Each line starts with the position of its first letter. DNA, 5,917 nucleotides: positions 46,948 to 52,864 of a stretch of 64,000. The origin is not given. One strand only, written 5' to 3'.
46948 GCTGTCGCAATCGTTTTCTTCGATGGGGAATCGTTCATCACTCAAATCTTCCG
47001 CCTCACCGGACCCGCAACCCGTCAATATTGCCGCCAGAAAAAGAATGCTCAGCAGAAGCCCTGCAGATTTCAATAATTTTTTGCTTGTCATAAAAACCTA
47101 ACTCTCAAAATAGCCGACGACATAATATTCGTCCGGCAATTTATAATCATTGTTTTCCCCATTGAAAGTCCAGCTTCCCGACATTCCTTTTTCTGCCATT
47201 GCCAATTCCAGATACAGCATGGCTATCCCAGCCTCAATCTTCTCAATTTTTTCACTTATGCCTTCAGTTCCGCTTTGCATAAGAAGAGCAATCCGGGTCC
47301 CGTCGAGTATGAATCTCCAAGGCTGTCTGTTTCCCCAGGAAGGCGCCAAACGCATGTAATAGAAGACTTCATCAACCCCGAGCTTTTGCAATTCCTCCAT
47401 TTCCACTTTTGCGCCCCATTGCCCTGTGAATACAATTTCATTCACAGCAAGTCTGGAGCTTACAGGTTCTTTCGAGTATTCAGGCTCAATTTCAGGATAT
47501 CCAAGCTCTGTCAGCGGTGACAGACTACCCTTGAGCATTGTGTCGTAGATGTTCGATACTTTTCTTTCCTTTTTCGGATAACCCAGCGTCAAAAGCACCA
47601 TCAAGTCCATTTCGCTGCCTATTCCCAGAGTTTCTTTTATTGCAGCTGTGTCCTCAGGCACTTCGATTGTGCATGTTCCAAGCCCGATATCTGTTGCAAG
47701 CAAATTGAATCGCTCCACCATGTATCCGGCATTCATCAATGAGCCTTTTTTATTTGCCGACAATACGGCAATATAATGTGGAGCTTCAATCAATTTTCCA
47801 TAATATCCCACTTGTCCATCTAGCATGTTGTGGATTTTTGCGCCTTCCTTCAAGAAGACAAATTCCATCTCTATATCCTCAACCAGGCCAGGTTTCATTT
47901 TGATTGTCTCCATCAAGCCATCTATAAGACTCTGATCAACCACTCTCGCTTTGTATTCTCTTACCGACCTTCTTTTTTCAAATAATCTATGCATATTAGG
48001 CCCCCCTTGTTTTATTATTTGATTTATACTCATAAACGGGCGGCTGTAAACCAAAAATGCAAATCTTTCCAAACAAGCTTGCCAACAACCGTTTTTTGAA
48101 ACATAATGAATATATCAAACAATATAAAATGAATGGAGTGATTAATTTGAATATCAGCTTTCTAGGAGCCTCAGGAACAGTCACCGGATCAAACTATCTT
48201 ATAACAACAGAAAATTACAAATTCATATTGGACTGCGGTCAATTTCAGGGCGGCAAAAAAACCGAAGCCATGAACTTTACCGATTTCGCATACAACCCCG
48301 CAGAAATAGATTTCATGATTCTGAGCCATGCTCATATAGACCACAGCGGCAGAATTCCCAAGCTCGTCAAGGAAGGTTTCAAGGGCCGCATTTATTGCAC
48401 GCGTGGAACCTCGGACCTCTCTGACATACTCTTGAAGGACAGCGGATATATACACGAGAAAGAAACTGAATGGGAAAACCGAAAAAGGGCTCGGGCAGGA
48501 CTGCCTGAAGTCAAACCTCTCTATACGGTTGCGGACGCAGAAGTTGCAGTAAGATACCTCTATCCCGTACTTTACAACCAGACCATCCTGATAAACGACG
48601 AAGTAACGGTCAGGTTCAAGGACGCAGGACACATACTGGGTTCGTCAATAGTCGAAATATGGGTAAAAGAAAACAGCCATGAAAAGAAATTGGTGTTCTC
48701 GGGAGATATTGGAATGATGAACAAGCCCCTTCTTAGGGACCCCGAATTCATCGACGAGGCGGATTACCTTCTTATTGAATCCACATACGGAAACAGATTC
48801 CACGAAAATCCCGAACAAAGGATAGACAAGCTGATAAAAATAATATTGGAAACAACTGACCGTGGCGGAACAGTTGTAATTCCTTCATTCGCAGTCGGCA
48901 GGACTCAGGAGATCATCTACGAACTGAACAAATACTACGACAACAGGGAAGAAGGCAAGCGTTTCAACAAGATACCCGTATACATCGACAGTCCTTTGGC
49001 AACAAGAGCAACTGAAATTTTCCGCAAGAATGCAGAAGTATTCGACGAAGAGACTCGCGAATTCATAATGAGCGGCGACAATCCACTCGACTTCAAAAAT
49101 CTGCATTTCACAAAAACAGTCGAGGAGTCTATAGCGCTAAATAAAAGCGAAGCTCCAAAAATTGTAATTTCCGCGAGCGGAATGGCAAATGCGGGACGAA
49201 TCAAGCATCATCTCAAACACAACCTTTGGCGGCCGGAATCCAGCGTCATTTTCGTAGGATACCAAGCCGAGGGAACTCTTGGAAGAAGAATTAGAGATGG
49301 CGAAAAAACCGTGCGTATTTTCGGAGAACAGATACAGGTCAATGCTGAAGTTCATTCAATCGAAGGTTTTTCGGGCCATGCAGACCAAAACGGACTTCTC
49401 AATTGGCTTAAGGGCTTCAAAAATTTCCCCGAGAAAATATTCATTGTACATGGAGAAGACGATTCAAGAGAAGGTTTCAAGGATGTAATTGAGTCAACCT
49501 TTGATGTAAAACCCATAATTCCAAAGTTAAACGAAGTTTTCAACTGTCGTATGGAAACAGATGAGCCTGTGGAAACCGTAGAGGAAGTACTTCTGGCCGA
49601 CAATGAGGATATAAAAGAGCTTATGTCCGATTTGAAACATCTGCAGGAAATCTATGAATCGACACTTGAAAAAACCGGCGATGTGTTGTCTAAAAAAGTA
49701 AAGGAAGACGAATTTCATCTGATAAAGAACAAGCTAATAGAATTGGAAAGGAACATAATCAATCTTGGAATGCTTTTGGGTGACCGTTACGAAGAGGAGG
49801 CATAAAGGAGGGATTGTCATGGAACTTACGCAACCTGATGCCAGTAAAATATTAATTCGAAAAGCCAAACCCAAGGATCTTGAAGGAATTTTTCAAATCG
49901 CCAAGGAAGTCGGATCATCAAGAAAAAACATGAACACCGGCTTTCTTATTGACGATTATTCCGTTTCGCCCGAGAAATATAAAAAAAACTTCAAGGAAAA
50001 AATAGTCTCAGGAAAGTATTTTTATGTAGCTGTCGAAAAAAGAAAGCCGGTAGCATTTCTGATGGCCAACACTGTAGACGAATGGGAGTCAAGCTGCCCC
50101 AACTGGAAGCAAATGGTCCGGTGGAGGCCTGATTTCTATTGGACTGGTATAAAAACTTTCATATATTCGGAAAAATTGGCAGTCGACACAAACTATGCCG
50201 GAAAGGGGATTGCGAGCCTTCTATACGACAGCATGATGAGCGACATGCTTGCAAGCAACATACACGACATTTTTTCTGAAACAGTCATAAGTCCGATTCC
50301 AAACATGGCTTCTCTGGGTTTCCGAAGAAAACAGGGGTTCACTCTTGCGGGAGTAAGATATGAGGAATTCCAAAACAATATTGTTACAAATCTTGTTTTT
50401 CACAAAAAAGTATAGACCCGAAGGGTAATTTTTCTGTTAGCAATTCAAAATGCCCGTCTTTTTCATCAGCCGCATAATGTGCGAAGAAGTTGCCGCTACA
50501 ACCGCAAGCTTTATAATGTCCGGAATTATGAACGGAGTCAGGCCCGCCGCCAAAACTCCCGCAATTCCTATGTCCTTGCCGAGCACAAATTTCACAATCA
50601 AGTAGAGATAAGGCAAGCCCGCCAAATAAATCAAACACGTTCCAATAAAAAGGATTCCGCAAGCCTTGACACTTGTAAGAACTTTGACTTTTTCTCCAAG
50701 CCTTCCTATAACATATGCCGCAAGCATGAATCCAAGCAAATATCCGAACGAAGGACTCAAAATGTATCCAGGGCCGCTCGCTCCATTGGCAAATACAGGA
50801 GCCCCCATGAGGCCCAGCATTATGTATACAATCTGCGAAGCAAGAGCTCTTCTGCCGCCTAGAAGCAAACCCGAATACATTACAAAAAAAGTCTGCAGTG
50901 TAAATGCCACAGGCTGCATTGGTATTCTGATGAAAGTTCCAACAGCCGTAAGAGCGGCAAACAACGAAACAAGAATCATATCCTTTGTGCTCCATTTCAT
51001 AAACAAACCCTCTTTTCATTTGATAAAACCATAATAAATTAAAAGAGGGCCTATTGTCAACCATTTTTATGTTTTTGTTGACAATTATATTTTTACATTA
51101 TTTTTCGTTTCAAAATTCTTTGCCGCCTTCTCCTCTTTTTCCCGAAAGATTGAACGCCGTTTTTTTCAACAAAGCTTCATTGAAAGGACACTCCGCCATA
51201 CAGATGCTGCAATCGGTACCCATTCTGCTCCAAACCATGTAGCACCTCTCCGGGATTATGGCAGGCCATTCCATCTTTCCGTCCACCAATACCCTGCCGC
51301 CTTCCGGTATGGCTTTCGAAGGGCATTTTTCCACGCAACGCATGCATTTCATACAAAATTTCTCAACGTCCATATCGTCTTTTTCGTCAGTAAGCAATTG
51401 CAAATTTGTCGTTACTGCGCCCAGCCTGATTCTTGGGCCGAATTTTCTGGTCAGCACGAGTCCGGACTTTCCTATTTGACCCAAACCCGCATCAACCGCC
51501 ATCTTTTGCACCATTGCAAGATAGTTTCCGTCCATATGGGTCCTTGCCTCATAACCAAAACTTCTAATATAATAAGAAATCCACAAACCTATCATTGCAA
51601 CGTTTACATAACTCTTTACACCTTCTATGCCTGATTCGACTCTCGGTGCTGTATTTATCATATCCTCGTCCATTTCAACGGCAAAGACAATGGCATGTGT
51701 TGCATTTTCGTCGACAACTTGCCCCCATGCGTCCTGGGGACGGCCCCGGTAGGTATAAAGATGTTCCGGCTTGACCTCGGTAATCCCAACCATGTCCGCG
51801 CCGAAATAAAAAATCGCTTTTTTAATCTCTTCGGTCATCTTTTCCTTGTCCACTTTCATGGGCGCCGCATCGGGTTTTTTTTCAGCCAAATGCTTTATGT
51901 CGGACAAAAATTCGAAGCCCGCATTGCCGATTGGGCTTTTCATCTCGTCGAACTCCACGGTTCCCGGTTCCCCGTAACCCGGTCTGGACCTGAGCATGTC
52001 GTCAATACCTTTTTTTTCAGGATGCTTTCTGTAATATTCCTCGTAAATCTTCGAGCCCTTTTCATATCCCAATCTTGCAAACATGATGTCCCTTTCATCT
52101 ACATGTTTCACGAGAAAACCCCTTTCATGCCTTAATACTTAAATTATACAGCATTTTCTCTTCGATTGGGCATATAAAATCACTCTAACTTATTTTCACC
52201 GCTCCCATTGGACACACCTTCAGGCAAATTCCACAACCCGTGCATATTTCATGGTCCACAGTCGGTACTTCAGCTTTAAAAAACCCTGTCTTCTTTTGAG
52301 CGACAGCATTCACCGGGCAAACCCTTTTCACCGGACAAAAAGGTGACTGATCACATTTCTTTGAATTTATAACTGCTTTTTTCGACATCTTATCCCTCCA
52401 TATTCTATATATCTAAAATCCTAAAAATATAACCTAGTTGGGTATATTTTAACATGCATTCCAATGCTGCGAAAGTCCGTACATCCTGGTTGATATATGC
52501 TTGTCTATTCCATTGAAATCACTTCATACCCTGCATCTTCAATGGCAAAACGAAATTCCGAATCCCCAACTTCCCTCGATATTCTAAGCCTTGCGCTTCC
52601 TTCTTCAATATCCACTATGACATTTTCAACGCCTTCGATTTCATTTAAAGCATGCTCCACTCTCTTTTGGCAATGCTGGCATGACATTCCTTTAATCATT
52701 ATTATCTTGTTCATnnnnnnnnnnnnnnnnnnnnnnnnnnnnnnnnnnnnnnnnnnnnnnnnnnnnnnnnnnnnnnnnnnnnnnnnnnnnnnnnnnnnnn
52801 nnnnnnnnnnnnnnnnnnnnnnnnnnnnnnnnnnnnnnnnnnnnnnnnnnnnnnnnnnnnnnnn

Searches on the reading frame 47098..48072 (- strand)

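Call 35: search_protein_families(library=ncbifam, proteins=[window:47098-48072:-])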
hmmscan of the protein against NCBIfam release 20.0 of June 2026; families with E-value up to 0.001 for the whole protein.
window:47098-48072:- (324 aa): 5 families
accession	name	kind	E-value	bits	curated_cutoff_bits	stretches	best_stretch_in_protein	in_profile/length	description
NF047509.1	Rv3131_FMN_oxido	subfamily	1.2e-10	41.3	199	1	91-169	222-304/319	Acg family FMN-binding oxidoreductase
TIGR02476.1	BluB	equivalog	7.6e-09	35.2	150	0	234-256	33-55/205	5,6-dimethylbenzimidazole synthase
NF005901.0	PRK07877.1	equivalog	2.1e-05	23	476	1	226-311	370-458/722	Rv1355c family protein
NF003768.0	PRK05365.1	equivalog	4.9e-05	22.9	152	0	27-79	14-66/200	malonic semialdehyde reductase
TIGR03605.1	antibiot_sagB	domain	0.00062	19.3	78.4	0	111-160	119-167/173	SagB family peptide dehydrogenase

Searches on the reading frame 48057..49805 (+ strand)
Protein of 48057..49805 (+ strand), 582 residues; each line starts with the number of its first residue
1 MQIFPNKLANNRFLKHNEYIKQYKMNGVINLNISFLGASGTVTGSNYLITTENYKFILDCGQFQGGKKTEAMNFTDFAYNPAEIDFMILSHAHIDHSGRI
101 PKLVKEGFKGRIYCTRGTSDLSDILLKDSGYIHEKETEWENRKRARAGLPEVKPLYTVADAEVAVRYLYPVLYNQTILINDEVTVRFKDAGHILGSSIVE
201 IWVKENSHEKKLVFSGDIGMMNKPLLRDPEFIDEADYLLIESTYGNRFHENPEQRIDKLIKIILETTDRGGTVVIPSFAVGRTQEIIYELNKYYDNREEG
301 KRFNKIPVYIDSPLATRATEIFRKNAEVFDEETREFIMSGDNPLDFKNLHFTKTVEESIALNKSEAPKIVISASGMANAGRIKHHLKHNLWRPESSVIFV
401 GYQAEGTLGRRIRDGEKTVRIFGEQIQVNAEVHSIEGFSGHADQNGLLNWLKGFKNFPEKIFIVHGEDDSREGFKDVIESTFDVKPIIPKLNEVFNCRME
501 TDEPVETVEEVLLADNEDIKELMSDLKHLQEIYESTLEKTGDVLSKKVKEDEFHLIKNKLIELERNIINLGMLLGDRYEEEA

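Call 35: search_protein_families(library=ncbifam, proteins=[window:48057-49805:+])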
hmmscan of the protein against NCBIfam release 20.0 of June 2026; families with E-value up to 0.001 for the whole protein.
window:48057-49805:+ (582 aa): 11 families
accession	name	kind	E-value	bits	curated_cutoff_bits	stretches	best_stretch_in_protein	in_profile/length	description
NF045584.1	cas14_MBL_CASP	equivalog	1.2e-134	450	800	1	32-567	2-507/612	type VII CRISPR-associated protein Cas14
TIGR03675.1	arCOG00543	equivalog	8.5e-98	328.2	580.2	1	17-495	161-628/631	beta-CASP ribonuclease aCPSF1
TIGR04122.1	Xnuc_lig_assoc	equivalog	3.2e-14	52.5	325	1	172-295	68-187/326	ligase-associated DNA damage response exonuclease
NF000427.2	blaCAU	exception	3e-06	26.7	500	1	20-115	9-96/262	CAU/MBL1b family subclass B3 metallo-beta-lactamase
NF033105.1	bla_subclass_B3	equivalog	8.3e-06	25.3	240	1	40-106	19-84/257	subclass B3 metallo-beta-lactamase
NF008887.0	PRK11921.1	equivalog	2.3e-05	23.5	635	1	80-119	68-107/396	anaerobic nitric oxide reductase flavorubredoxin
NF000801.0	PRK00055.1-3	equivalog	0.00021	20.5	252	0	31-104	2-74/307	ribonuclease Z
NF033184.1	B3_Acin_new1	exception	0.00033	19.9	580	1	28-103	36-107/283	putative subclass B3 metallo-beta-lactamase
NF003954.0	PRK05452.1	equivalog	0.0007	18.6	711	0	81-120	69-108/479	anaerobic nitric oxide reductase flavorubredoxin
NF000456.2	blaMSI-1_fam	exception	0.0008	18.7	550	0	45-103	49-106/289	MSI-1 family subclass B3 metallo-beta-lactamase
NF041851.1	cyc_nuc_deg_phdiest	equivalog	0.00083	18.8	400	0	33-103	3-71/253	cyclic nucleotide-degrading phosphodiesterase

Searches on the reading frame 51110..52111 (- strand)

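Call 35: search_protein_families(library=ncbifam, proteins=[window:51110-52111:-])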
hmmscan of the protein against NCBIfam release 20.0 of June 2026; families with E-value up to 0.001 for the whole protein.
window:51110-52111:- (333 aa): 7 families
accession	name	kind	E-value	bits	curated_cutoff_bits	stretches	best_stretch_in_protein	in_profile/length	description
TIGR02486.1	RDH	subfamily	6.2e-36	124.8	160.35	1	126-312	76-280/314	reductive dehalogenase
TIGR00276.1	TIGR00276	equivalog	5.9e-14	51.8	200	1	189-313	122-246/337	tRNA epoxyqueuosine(34) reductase QueG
NF041837.1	rnfC_Methano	equivalog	8e-05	21.6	650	1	233-316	340-417/438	Rnf electron transport complex subunit RnfC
TIGR04270.1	Rama_corrin_act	subfamily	0.00012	20.6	500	1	235-316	461-530/534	methylamine methyltransferase corrinoid protein reductive activase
NF058577.1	FdxA_fam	equivalog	0.00014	21.9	65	0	251-272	7-28/52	4Fe-4S ferredoxin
NF009945.0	PRK13409.1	equivalog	0.0004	19.2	469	0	222-268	22-66/592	ribosome biogenesis/translation initiation ATPase RLI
NF033683.1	di_4Fe-4S_YfhL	equivalog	0.00075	19.8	86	0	249-274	5-30/80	YfhL family 4Fe-4S dicluster ferredoxin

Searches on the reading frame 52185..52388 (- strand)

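Call 35: search_protein_families(library=ncbifam, proteins=[window:52185-52388:-])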
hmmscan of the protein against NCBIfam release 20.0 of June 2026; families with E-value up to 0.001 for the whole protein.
window:52185-52388:- (67 aa): 47 families (the best 25 are shown)
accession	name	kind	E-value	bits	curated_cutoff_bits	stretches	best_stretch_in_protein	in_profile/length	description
TIGR02179.1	PorD_KorD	subfamily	2.7e-09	37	60.05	1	4-66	19-74/78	2-oxoacid:acceptor oxidoreductase, delta subunit, pyruvate/2-ketoisovalerate family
NF045992.1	CircClkLdpA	equivalog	5.9e-09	35.4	450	1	3-65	96-153/360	circadian clock protein LdpA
NF040684.1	PorD_Arch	equivalog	3.4e-08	33.4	120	1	4-66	26-81/85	pyruvate synthase subunit PorD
NF009945.0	PRK13409.1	equivalog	1.1e-07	30.9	469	1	4-66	4-68/592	ribosome biogenesis/translation initiation ATPase RLI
TIGR03287.1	methan_mark_16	hypoth_equivalog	1.3e-07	30.5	363.95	1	4-66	296-349/391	methanogenesis marker 16 metalloprotein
NF042909.1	FMH_DH_FwdF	exception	7.9e-07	28.5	375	1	4-66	219-276/336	tungsten-dependent formylmethanofuran dehydrogenase subunit FwdF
NF038355.1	FDH3_beta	equivalog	9.1e-07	29.1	240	1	8-64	53-101/180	formate dehydrogenase FDH3 subunit beta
NF045790.1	OxalOxreddelta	equivalog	1.3e-06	27.8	230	1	3-65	253-307/316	oxalate oxidoreductase subunit delta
NF045797.1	DsrO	equivalog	1.5e-06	27.9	200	1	10-65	104-151/235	sulfate reduction electron transfer complex DsrMKJOP subunit DsrO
NF007204.0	PRK09625.1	equivalog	1.6e-06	28.2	125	1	3-61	52-103/133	pyruvate flavodoxin oxidoreductase subunit delta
NF045763.1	PhenlGlyoxDHPadF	equivalog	2.2e-06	27.8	150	1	2-64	23-77/78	NADH-dependent phenylglyoxylate dehydrogenase subunit delta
NF007202.0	PRK09623.1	equivalog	2.9e-06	27.5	166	1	5-65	46-99/105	3-methyl-2-oxobutanoate dehydrogenase subunit delta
NF011569.0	PRK14993.1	equivalog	4.6e-06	26.2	416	1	10-64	98-147/244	tetrathionate reductase subunit TtrB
TIGR02700.1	flavo_MJ0208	hypoth_equivalog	5e-06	26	251.35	1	6-65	144-195/234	dihydromethanopterin reductase (acceptor)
NF058577.1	FdxA_fam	equivalog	6.1e-06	26.3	65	1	21-63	16-52/52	4Fe-4S ferredoxin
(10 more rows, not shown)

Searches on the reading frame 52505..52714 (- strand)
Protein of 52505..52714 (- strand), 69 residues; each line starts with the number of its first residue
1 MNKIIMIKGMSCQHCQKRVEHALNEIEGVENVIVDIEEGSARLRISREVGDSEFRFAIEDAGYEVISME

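Call 35: search_protein_families(library=ncbifam, proteins=[window:52505-52714:-])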
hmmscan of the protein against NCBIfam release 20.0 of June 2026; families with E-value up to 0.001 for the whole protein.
window:52505-52714:- (69 aa): 14 families
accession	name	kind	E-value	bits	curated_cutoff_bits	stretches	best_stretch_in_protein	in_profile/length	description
NF033795.1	chaper_CopZ_Bs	exception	2.3e-17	62.9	91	1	2-65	1-65/66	copper chaperone CopZ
NF047957.1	CopZ_AFE_1862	equivalog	1.3e-16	60.8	85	1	5-65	3-61/62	CopZ family metallochaperone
TIGR00003.1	TIGR00003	subfamily_domain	1.7e-16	60.2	62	1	5-65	4-65/66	copper ion binding protein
NF033794.2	chaper_CopZ_Eh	exception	2.8e-14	53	95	1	5-64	4-64/68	copper chaperone CopZ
NF033781.1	chaper_CopP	exception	6e-13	48.8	112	1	3-65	2-64/65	copper-binding metallochaperone CopP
NF010311.1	PRK13748.1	subfamily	3.8e-11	42.5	600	1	5-65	3-63/560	mercury(II) reductase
NF033556.1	MerTP_fusion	equivalog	2e-09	37.3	180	1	5-65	124-185/186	mercuric transport protein MerTP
NF007952.0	PRK10671.1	equivalog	1.1e-07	30.5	1316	1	5-65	107-165/838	copper-exporting P-type ATPase CopA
NF041115.1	UxxU_metal_bind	equivalog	4.3e-07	30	95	1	4-44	7-47/74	metal-binding (seleno)protein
NF047536.1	Cu_chaper_CsoZ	equivalog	8.8e-06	26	77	1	2-43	2-43/66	putative copper chaperone CsoZ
NF045683.1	MerT_CopZ_Se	exception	5.8e-05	22.7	375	1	5-64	166-226/235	MerT/CopZ fusion-like heavy metal transport selenoprotein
TIGR02052.1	MerP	equivalog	0.00013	22.4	92.55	1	6-45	28-67/92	mercury resistance system periplasmic binding protein MerP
NF033775.1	P_type_ZntA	exception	0.00016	20.1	1240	1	6-65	53-111/732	Zn(II)/Cd(II)/Pb(II) translocating P-type ATPase ZntA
NF008262.1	PRK11033.1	equivalog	0.0003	19.4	1005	1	6-66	46-105/731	zinc/cadmium/mercury/lead-transporting ATPase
